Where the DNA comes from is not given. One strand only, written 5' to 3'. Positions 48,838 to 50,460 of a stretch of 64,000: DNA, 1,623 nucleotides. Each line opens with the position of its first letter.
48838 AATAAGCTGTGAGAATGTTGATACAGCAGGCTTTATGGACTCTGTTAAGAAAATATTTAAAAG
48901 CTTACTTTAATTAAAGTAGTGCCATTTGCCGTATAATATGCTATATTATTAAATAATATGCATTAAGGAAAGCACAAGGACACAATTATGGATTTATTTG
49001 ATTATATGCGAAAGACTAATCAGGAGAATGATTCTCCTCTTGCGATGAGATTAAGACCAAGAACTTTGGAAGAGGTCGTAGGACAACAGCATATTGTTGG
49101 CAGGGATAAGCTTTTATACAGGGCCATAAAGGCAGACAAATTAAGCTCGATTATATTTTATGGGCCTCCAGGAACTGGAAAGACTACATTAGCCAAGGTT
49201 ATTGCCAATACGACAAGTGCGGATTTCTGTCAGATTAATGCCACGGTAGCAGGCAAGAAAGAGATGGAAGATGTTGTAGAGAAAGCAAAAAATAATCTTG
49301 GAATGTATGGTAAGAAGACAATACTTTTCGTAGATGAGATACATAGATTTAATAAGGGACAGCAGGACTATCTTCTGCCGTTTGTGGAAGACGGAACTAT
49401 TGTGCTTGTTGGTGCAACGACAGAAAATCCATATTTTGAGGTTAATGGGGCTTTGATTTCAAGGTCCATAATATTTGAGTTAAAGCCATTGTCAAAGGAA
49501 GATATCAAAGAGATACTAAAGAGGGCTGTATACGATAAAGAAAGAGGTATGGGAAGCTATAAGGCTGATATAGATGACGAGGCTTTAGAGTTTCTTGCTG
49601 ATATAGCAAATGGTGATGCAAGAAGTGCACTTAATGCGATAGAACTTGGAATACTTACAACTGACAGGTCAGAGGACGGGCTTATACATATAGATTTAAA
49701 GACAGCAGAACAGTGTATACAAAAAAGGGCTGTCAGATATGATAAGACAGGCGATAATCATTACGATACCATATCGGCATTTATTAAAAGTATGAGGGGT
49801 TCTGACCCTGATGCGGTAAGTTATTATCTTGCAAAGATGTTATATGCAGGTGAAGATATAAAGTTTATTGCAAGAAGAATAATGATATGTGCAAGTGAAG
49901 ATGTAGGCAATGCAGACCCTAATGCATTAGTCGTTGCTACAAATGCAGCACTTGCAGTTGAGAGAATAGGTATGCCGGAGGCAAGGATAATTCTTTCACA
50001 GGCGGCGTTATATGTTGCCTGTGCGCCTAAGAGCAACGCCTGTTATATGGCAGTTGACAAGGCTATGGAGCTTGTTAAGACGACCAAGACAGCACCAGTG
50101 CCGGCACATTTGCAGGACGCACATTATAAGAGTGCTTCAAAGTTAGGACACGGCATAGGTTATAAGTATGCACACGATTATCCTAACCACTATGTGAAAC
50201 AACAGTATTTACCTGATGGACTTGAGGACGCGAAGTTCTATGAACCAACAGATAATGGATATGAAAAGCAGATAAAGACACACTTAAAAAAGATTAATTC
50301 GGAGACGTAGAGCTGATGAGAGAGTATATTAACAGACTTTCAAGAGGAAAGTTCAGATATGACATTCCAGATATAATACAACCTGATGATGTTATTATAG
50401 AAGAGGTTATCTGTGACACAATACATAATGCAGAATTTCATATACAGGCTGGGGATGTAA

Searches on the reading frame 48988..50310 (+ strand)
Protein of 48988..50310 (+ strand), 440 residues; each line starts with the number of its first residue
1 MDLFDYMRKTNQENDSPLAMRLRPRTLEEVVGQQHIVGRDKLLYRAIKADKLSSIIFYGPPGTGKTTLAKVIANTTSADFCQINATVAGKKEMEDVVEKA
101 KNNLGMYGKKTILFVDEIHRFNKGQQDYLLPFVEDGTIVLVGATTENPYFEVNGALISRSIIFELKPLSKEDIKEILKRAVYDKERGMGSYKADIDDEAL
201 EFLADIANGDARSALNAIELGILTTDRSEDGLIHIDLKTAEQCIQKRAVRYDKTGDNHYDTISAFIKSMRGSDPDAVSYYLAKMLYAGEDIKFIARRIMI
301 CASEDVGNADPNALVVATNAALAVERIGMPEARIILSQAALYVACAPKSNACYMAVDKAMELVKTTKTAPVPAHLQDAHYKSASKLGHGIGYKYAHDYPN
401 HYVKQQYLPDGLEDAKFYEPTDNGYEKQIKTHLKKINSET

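Call 3: search_protein_families(library=pfam, proteins=[window:48988-50310:+], max_evalue=0.1)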
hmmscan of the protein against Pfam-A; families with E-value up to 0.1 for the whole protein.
window:48988-50310:+ (440 aa): 43 families (the best 25 are shown)
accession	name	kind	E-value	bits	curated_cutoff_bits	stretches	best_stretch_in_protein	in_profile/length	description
PF12002.13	MgsA_C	-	2.3e-74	249.2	27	1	271-436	1-166/167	MgsA AAA+ ATPase C terminal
PF16193.11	AAA_assoc_2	-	1.2e-30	106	34.3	1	190-270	2-81/81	AAA C-terminal domain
PF00004.35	AAA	-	3.4e-18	66.8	21.2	1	55-160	1-123/131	ATPase family associated with various cellular activities (AAA)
PF05496.18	RuvB_N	-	1.7e-17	64.1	27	1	22-141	1-117/159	Holliday junction DNA helicase RuvB P-loop domain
PF13173.12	AAA_14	-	2.6e-07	31.1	27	1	55-171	5-126/129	AAA domain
PF07728.20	AAA_5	-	4.2e-07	30.5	22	1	55-169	2-125/139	AAA domain (dynein-related subfamily)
PF07724.20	AAA_2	-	4.4e-07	30.5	27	1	51-139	2-105/166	AAA domain (Cdc48 subfamily)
PF00158.32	Sigma54_activat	-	3.2e-06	27.4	20.2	1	50-147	20-131/168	Sigma-54 interaction domain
PF01078.27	Mg_chelatase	-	1.3e-05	25.1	20.3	1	49-74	19-44/207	Magnesium chelatase, subunit ChlI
PF13401.12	AAA_22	-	1.5e-05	25.8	27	1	54-105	7-59/130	AAA domain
PF14532.12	Sigma54_activ_2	-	1.5e-05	25.7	25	1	56-165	25-128/138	Sigma-54 interaction domain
PF01637.24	ATPase_2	-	7.3e-05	23.1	33.2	0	55-76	23-44/225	ATPase domain predominantly from Archaea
PF00910.28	RNA_helicase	-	0.00012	23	21.5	1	55-125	1-65/105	RNA helicase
PF20720.3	nSTAND3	-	0.00016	21.9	27.2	1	51-116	16-72/155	Novel STAND NTPase 3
PF13238.12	AAA_18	-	0.00025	21.9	29.4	1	55-133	1-69/128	AAA domain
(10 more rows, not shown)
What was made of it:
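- Checked: They lie between rarA/MgsA (48988-50310; Pfam MgsA_C 2e-74, call 3) and pheS (57383-58402).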
